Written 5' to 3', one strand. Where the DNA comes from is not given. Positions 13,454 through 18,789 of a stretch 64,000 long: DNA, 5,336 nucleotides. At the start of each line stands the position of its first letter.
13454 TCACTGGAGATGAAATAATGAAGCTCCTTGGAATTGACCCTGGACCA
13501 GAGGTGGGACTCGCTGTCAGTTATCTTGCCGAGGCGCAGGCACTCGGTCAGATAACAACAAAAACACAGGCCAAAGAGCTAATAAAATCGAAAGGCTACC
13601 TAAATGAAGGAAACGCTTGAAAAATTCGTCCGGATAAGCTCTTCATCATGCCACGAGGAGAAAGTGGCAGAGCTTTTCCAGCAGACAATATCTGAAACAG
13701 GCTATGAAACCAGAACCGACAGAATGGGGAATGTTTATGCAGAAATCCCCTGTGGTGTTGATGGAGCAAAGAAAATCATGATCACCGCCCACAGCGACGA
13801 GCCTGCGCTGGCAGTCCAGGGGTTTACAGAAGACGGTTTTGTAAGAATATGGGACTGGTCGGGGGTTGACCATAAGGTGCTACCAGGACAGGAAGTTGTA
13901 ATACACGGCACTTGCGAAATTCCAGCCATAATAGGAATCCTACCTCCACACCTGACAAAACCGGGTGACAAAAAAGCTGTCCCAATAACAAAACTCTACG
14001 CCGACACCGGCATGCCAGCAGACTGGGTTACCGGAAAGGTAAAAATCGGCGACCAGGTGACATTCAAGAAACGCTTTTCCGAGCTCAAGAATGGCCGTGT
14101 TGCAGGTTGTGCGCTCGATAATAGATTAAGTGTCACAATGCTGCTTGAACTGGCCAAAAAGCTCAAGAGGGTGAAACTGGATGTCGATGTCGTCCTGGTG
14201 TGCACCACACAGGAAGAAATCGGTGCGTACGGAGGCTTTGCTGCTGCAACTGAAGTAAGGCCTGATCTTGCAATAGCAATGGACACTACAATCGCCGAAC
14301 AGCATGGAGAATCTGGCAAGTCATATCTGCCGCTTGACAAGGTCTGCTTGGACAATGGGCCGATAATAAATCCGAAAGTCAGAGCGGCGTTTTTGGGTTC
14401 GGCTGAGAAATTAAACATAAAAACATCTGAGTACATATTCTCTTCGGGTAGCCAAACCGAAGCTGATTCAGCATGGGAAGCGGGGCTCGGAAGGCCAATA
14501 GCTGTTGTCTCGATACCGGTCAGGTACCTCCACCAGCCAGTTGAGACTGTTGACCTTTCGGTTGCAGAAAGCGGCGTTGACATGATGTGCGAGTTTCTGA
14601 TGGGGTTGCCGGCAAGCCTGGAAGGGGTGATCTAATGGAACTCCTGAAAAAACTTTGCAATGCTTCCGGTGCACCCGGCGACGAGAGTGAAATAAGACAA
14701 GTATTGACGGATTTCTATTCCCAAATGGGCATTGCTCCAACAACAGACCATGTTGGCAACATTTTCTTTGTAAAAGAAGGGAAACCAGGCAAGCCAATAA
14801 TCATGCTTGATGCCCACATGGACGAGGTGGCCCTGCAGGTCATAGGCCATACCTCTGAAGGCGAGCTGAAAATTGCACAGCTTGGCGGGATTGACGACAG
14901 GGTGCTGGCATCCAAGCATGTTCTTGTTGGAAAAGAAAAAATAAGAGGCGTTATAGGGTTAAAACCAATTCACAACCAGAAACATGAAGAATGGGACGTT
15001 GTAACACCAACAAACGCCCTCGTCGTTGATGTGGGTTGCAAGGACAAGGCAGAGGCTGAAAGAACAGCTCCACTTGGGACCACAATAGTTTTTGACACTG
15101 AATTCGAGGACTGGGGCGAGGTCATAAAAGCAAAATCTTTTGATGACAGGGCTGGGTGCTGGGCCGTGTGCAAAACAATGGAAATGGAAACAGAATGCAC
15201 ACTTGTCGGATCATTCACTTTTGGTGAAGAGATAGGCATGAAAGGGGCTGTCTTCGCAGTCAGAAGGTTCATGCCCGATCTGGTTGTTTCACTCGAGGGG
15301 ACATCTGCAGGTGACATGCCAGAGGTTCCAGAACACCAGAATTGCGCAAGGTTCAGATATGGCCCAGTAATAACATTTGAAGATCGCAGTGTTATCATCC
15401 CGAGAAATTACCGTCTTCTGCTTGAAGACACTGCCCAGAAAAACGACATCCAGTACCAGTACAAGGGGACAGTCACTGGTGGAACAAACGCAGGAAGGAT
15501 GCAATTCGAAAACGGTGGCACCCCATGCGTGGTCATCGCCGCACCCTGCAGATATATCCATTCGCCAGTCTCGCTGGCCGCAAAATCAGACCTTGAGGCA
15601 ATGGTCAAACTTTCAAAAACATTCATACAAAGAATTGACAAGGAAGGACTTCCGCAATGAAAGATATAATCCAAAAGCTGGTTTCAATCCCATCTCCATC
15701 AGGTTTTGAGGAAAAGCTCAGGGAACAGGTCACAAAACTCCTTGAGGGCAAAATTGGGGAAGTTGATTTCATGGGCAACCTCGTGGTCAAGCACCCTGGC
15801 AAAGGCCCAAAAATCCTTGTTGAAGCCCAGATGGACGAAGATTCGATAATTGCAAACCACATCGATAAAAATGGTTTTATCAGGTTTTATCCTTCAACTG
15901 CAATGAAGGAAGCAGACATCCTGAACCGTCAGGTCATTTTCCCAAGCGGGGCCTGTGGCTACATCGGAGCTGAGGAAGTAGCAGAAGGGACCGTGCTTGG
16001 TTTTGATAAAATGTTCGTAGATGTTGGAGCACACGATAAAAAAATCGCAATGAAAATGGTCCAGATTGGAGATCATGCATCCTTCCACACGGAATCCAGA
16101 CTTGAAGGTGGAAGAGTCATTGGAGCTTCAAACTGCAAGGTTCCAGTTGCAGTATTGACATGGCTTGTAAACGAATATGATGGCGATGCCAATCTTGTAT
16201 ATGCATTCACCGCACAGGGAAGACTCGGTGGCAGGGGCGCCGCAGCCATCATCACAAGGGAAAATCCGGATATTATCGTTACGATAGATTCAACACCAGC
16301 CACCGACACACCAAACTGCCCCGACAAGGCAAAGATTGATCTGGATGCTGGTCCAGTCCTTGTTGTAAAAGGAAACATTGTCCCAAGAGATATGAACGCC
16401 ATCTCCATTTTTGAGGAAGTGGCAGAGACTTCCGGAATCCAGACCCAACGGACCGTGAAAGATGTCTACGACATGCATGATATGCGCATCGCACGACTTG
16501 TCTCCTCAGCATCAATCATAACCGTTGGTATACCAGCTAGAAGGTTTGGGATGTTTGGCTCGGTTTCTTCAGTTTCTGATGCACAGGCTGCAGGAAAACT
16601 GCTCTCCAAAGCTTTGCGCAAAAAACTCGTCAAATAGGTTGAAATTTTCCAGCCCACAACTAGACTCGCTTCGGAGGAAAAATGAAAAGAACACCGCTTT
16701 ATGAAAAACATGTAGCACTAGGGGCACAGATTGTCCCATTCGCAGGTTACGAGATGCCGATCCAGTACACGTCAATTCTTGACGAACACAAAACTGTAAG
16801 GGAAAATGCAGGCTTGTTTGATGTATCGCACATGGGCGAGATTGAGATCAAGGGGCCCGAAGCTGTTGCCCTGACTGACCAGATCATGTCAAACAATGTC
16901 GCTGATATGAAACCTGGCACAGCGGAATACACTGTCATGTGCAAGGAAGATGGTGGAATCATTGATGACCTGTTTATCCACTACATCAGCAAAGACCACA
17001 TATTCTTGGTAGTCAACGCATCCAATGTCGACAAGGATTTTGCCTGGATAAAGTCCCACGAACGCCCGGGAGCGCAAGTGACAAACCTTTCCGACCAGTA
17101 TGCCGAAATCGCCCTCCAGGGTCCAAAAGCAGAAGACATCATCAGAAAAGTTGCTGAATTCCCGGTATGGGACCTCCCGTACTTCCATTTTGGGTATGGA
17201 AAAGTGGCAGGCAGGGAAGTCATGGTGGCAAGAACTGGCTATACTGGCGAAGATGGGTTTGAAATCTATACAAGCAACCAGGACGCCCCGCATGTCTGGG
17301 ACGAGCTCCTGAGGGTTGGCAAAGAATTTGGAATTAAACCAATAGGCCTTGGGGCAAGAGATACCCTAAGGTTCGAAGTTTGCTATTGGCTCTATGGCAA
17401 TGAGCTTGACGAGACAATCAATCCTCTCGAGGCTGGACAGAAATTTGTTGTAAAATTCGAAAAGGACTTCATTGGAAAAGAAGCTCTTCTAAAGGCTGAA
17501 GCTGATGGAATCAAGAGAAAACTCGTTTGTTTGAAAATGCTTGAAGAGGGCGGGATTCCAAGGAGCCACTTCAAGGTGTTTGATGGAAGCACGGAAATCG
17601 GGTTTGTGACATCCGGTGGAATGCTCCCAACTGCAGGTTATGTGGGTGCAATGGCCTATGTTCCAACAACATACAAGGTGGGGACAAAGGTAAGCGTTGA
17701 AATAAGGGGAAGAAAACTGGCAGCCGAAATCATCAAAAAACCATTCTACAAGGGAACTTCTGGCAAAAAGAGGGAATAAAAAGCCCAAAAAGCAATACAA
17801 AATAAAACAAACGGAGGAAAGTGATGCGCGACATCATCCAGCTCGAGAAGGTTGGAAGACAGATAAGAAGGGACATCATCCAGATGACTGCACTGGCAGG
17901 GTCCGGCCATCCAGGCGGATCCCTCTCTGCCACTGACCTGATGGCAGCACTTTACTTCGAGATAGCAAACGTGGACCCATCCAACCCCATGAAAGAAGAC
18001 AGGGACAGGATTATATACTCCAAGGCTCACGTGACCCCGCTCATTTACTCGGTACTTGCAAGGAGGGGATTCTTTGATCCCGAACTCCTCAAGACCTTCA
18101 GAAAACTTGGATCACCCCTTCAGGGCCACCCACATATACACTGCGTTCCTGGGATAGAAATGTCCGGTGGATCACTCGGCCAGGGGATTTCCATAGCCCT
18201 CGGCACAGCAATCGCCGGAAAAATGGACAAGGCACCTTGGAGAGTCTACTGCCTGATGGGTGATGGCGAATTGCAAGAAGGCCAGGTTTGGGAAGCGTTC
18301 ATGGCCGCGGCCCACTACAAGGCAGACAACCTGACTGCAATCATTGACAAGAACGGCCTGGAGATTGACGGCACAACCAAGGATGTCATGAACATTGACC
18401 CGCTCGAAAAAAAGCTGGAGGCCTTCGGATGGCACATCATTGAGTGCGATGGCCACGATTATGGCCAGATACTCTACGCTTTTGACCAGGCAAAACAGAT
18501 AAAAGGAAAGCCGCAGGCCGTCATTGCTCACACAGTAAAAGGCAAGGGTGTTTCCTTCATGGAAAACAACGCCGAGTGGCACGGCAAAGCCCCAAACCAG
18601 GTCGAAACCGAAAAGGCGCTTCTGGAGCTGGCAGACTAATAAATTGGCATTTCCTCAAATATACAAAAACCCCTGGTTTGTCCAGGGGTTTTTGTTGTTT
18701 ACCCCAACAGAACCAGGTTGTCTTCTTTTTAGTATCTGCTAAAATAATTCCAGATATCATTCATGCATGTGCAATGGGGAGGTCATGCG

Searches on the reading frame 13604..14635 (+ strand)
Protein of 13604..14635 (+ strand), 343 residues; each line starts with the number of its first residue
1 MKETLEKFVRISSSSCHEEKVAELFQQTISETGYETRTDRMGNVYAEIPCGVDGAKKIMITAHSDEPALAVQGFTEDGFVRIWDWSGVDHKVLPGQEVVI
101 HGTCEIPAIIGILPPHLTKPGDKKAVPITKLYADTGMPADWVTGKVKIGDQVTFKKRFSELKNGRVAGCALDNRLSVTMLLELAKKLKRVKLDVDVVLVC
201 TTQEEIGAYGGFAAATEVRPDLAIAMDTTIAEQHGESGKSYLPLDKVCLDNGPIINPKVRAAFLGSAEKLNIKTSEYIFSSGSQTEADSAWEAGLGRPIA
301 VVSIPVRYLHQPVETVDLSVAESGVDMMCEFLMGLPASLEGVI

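Call 8: search_protein_families(library=ncbifam, proteins=[window:13604-14635:+], max_evalue=0.00001)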
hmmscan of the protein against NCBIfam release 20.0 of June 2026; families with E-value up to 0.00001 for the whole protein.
window:13604-14635:+ (343 aa): 7 families
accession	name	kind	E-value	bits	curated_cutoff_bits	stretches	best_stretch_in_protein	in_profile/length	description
NF040822.1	lys_aminopep_Arch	equivalog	5.9e-41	140.7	700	1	21-332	24-335/345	lysyl aminopeptidase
NF007421.0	PRK09961.1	equivalog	7.5e-34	117.1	412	1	14-318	15-316/345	aminopeptidase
TIGR03107.1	glu_aminopep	equivalog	3e-31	108.6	469.7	1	6-311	5-317/350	glutamyl aminopeptidase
NF007367.0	PRK09864.1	equivalog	4.9e-21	74.9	569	1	3-335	4-341/356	aminopeptidase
TIGR03106.1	trio_M42_hydro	equivalog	3.6e-09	36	397.75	1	139-232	150-245/343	osmoprotectant NAGGN system M42 family peptidase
NF009555.0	PRK13004.1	equivalog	2.2e-07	30.1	321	1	2-66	18-80/399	YgeY family selenium metabolism-linked hydrolase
NF003367.0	PRK04443.1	equivalog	2.1e-06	27.3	363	1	3-65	11-70/349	[LysW]-lysine hydrolase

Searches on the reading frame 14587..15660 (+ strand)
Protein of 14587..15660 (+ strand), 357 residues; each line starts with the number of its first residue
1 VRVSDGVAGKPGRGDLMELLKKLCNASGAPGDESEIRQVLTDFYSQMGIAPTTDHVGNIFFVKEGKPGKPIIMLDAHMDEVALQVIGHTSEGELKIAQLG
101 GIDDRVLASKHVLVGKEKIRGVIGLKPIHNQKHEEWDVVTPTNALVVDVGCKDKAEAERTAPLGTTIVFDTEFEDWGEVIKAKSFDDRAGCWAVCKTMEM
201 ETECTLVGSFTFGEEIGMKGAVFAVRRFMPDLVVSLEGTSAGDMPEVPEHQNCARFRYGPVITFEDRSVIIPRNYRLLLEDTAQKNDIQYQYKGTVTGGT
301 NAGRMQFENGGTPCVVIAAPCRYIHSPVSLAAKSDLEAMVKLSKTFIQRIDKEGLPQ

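Call 8: search_protein_families(library=ncbifam, proteins=[window:14587-15660:+], max_evalue=0.00001)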
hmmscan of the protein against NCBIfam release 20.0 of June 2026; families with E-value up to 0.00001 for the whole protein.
window:14587-15660:+ (357 aa): 6 families
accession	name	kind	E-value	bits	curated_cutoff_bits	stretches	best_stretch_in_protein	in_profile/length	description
NF007421.0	PRK09961.1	equivalog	1.4e-48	165.5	412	1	17-354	3-337/345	aminopeptidase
NF007367.0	PRK09864.1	equivalog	1.1e-41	142.8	569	1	17-350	3-341/356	aminopeptidase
TIGR03107.1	glu_aminopep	equivalog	2.1e-39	135.4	469.7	1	20-353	4-344/350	glutamyl aminopeptidase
NF040822.1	lys_aminopep_Arch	equivalog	6.6e-34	117.5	700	1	17-350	4-338/345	lysyl aminopeptidase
TIGR03106.1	trio_M42_hydro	equivalog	7.5e-08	31.6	397.75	1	17-234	6-236/343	osmoprotectant NAGGN system M42 family peptidase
NF003367.0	PRK04443.1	equivalog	5.4e-06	26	363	0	15-86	8-77/349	[LysW]-lysine hydrolase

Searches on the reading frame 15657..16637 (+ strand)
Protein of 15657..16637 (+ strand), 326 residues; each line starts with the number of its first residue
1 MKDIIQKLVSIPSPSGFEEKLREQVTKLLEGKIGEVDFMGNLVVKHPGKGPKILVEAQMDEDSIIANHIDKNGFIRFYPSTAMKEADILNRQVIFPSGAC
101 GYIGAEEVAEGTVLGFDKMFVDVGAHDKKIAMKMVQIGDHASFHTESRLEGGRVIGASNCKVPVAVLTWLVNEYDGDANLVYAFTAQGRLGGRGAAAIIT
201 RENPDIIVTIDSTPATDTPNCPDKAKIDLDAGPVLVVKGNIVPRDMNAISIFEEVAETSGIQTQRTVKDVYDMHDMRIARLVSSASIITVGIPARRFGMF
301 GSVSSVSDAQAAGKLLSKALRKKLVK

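Call 8: search_protein_families(library=ncbifam, proteins=[window:15657-16637:+], max_evalue=0.00001)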
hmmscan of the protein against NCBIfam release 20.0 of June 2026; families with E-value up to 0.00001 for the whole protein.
window:15657-16637:+ (326 aa): 4 families
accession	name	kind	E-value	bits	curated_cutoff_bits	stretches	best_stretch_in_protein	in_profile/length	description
NF040822.1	lys_aminopep_Arch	equivalog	1e-19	70.8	700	1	3-280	5-297/345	lysyl aminopeptidase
NF007367.0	PRK09864.1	equivalog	2.3e-19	69.4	569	1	3-311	4-329/356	aminopeptidase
NF007421.0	PRK09961.1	equivalog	1.4e-14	53.8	412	1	35-318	38-328/345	aminopeptidase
TIGR03107.1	glu_aminopep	equivalog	7.9e-13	48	469.7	1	176-322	198-340/350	glutamyl aminopeptidase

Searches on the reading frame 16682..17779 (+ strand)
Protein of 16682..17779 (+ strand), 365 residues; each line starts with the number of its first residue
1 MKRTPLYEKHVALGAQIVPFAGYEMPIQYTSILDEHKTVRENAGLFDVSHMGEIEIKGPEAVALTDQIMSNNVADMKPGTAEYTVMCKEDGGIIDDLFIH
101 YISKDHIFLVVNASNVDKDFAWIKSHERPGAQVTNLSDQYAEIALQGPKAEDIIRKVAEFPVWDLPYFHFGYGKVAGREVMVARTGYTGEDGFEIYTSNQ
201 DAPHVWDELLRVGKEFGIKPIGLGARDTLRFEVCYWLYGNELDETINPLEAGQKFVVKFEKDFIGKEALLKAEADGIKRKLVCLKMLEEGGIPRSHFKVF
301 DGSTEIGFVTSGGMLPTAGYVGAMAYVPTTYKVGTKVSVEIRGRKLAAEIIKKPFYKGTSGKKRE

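Call 8: search_protein_families(library=ncbifam, proteins=[window:16682-17779:+], max_evalue=0.00001)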
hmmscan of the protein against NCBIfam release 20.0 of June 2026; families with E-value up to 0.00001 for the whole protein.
window:16682-17779:+ (365 aa): 9 families
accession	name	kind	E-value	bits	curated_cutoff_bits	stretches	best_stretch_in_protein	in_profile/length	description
NF001567.0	PRK00389.1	subfamily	5.3e-134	446.7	300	1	1-359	3-356/359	glycine cleavage system aminomethyltransferase GcvT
TIGR00528.1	gcvT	equivalog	9.4e-120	399.8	235.85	1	2-357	2-361/362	glycine cleavage system aminomethyltransferase GcvT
NF010093.0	PRK13579.1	equivalog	1.9e-93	313.3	459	1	1-359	9-367/371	glycine cleavage system aminomethyltransferase GcvT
NF053776.1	TmaoDeMthMsil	equivalog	7.7e-61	206.6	1100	1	3-362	387-760/763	trimethylamine N-oxide demethylase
TIGR01372.1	soxA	subfamily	3.6e-57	193.9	1164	1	30-362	644-993/996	sarcosine oxidase subunit alpha family protein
NF009133.0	PRK12486.1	equivalog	5.6e-43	147.3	410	1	24-353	36-366/369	dimethylsulfoniopropionate demethylase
NF047633.1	SyrngDmethDesA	equivalog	1.9e-29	102.5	800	1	21-224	25-238/453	syringate O-demethylase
NF047885.1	VanMgalDeMLigM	equivalog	4.5e-27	95.1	580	1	24-230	27-245/461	vanillate/3-O-methylgallate O-demethylase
TIGR01375.1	soxG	subfamily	1.8e-06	27.9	143.95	0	108-215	45-152/152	sarcosine oxidase subunit gamma family protein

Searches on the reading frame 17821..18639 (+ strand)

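Call 8: search_protein_families(library=ncbifam, proteins=[window:17821-18639:+], max_evalue=0.00001)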
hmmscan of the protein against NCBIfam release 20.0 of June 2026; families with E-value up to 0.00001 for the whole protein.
window:17821-18639:+ (272 aa): 13 families
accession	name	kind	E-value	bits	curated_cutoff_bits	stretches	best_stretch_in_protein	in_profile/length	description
NF004559.0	PRK05899.2-5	equivalog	1.3e-103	347.4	488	1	4-271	14-280/627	transketolase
NF004556.0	PRK05899.2-2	equivalog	1.5e-89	301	575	1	4-270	13-276/639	transketolase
TIGR00232.1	tktlase_bact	equivalog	8.4e-54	183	682.25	1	19-265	11-268/654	transketolase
NF004558.0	PRK05899.2-4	equivalog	1.2e-43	149.4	788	1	18-265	13-265/651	transketolase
TIGR00204.1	dxs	equivalog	4.8e-18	65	465.95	1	4-182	14-175/616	1-deoxy-D-xylulose-5-phosphate synthase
TIGR00759.1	aceE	equivalog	1.1e-16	60.1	859.9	1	32-208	101-288/885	pyruvate dehydrogenase (acetyl-transferring), homodimeric type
TIGR03186.1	AKGDH_not_PDH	exception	3.3e-13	48.8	1408.3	1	59-208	128-288/889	alpha-ketoglutarate dehydrogenase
NF008968.0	PRK12315.1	subfamily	1.3e-12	46.8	510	1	6-266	19-272/582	1-deoxy-D-xylulose-5-phosphate synthase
TIGR03182.1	PDH_E1_alph_y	equivalog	1.7e-11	43.6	393.85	1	118-248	111-243/315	pyruvate dehydrogenase (acetyl-transferring) E1 component subunit alpha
NF003933.0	PRK05444.2-2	equivalog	4.5e-11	42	395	1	7-262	24-273/606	1-deoxy-D-xylulose-5-phosphate synthase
TIGR03181.1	PDH_E1_alph_x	equivalog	1.5e-10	40.5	411.35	1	119-224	124-228/341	pyruvate dehydrogenase (acetyl-transferring) E1 component subunit alpha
NF003616.0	PRK05261.1-1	subfamily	8.7e-09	34.2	777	1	108-227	132-255/788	phosphoketolase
NF003619.0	PRK05261.1-4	subfamily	5.4e-06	24.6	962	0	94-224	128-259/799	phosphoketolase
